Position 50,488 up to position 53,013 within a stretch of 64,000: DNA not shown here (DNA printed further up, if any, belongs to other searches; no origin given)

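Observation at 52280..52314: Perfect (ATTCTTG)x5 heptanucleotide tract in the tandem GT4 gene; similar heptad tracts in two other GT4 genes suggest phase variation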

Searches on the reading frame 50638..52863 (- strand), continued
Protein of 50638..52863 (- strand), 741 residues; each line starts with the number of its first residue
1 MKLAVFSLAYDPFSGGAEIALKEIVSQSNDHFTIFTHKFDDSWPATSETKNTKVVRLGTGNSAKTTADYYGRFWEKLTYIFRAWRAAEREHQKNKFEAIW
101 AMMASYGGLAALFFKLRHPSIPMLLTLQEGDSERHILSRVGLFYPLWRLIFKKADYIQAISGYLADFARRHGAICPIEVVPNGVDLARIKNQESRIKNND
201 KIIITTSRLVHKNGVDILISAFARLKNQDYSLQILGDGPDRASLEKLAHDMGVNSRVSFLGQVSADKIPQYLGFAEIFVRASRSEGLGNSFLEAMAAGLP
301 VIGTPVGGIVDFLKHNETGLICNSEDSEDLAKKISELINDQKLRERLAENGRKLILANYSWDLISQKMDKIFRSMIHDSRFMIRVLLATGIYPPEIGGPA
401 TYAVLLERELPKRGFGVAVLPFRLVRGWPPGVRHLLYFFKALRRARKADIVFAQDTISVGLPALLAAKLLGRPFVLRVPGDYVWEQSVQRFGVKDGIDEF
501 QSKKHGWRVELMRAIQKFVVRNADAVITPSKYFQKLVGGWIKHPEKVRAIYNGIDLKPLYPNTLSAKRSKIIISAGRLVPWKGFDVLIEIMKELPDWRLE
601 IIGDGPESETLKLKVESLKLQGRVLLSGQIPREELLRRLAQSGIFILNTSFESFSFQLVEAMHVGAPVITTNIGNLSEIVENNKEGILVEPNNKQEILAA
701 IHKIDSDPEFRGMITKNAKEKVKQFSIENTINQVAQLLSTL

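Call 36: find_encoding_contigs(protein=P0185, flank=1000, max_places=5)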
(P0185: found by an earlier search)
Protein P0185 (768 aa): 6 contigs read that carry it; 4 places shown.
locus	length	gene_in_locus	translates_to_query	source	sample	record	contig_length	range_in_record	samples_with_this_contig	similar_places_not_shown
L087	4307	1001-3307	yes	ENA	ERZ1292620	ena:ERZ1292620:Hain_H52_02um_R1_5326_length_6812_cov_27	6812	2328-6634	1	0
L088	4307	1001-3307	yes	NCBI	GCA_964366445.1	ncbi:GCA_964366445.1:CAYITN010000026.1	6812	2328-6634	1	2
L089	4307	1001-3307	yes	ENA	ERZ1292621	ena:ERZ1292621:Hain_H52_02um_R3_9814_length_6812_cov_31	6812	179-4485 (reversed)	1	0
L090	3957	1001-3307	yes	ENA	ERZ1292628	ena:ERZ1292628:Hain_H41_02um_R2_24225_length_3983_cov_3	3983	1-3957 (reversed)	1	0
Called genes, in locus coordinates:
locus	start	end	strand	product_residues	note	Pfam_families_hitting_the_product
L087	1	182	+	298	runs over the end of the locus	-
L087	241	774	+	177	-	-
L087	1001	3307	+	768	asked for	PF13439:Glyco_transf_4, PF00534:Glycos_transf_1, PF13692:Glyco_trans_1_4, PF13524:Glyco_trans_1_2 (weak), PF20706:GT4-conflict (weak), PF13439:Glyco_transf_4, PF00534:Glycos_transf_1, PF13692:Glyco_trans_1_4, +1 more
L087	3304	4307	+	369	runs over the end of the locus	PF13439:Glyco_transf_4 (weak), PF13579:Glyco_trans_4_4 (weak), PF20706:GT4-conflict, PF00534:Glycos_transf_1, PF13692:Glyco_trans_1_4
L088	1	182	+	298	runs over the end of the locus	-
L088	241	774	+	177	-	-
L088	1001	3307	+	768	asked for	PF13439:Glyco_transf_4, PF00534:Glycos_transf_1, PF13692:Glyco_trans_1_4, PF13524:Glyco_trans_1_2 (weak), PF20706:GT4-conflict (weak), PF13439:Glyco_transf_4, PF00534:Glycos_transf_1, PF13692:Glyco_trans_1_4, +1 more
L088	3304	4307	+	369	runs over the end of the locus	PF13439:Glyco_transf_4 (weak), PF13579:Glyco_trans_4_4 (weak), PF20706:GT4-conflict, PF00534:Glycos_transf_1, PF13692:Glyco_trans_1_4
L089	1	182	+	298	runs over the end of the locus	-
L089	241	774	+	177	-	-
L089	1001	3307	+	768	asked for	PF13439:Glyco_transf_4, PF00534:Glycos_transf_1, PF13692:Glyco_trans_1_4, PF13524:Glyco_trans_1_2 (weak), PF20706:GT4-conflict (weak), PF13439:Glyco_transf_4, PF00534:Glycos_transf_1, PF13692:Glyco_trans_1_4, +1 more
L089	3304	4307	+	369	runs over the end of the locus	PF13439:Glyco_transf_4 (weak), PF13579:Glyco_trans_4_4 (weak), PF20706:GT4-conflict, PF00534:Glycos_transf_1, PF13692:Glyco_trans_1_4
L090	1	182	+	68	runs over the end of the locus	?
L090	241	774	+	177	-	-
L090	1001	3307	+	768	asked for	PF13439:Glyco_transf_4, PF00534:Glycos_transf_1, PF13692:Glyco_trans_1_4, PF13524:Glyco_trans_1_2 (weak), PF20706:GT4-conflict (weak), PF13439:Glyco_transf_4, PF00534:Glycos_transf_1, PF13692:Glyco_trans_1_4, +1 more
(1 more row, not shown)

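Call 72: predict_structure(alignment_id=A1)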
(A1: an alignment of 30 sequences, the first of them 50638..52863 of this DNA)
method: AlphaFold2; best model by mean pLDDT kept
length: 741 residues; sequences in the alignment: 30
mean_pLDDT: 87.3   pTM: 0.61
mean pLDDT of the five models: 87.3, 87.1, 86.8, 85.0, 84.6
residues with pLDDT >= 90: 385; 70-90: 302; 50-70: 49; < 50: 5
segments of 3 or more residues with pLDDT < 50: 561-563
pLDDT, mean of each block of 10 residues (from residue 1): 92 80 89 93 90 91 64 85 96 94 90 93 87 81 90 92 86 86 83 59 91 92 89 90 94 94 84 91 78 91 87 90 94 95 94 91 91 74 82 57 82 82 79 88 91 90 95 92 83 78 88 93 93 90 92 76 60 88 91 94 89 94 90 86 89 81 93 85 95 94 95 94 90 92 89
secondary structure, 60 per line:
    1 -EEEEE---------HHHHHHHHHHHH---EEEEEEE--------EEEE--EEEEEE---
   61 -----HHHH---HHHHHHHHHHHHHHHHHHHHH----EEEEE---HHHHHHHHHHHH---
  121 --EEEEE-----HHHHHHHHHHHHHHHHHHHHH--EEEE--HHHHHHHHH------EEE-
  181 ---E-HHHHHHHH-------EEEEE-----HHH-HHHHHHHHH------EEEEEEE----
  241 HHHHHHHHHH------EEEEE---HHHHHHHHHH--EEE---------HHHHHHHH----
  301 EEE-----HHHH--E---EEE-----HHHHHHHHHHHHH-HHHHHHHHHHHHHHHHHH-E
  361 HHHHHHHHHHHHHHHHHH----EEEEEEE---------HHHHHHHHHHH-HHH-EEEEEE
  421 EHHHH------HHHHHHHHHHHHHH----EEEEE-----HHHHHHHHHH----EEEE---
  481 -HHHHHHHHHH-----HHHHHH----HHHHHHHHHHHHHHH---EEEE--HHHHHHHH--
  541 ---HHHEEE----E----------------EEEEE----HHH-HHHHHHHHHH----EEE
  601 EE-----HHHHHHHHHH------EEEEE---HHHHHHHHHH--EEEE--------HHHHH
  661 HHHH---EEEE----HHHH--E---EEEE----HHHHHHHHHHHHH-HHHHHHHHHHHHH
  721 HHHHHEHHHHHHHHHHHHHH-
elements in order (helices of 4 or more, strands of 3 or more residues): E2-6 H16-27 E31-37 E46-49 E52-57 H66-69 H73-93 E98-102 H106-117 E123-127 H133-153 E156-159 H162-170 E177-179 H186-193 E201-205 H215-223 E230-236 H241-250 E257-261 H265-274 E277-279 H289-296 E301-303 H309-312 E319-321 H327-339 H341-358 H361-378 E383-389 H399-409 E415-421 H422-425 H432-445 E450-454 H460-469 E474-477 H482-491 H497-502 H507-521 E525-528 H531-538 E547-549 E571-575 H584-593 E598-602 H608-617 E624-628 H632-641 E644-647 H656-664 E668-671 H676-679 E686-689 H694-706 H708-725 H727-740
